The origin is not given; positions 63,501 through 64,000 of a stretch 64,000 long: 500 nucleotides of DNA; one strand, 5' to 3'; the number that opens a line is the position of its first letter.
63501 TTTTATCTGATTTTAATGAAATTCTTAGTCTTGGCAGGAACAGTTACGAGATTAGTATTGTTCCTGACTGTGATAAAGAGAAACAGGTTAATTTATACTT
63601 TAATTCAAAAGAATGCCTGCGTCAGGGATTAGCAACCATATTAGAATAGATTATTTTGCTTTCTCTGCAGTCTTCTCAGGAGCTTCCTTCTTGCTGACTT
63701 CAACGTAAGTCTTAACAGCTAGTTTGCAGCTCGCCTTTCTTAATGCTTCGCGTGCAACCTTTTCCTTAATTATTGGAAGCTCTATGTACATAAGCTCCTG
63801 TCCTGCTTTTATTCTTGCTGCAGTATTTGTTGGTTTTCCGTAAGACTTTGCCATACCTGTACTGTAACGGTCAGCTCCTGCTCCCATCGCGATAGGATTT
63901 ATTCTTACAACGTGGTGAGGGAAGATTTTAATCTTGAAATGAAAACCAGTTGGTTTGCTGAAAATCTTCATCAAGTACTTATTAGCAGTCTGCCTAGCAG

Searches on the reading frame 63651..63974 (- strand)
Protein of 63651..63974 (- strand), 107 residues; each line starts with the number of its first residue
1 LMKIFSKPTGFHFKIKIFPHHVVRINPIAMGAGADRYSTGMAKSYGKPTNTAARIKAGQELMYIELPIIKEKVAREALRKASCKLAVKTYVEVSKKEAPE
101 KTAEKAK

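Call 73: search_protein_families(library=pfam, proteins=[window:63651-63974:-], max_evalue=0.0001)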
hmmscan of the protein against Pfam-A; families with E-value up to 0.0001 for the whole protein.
window:63651-63974:- (107 aa): 1 family
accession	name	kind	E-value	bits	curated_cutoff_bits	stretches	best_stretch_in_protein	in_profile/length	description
PF00252.24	Ribosomal_L16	-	3.2e-18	66.4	27.9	1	3-91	53-131/132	Ribosomal protein L16p/L10e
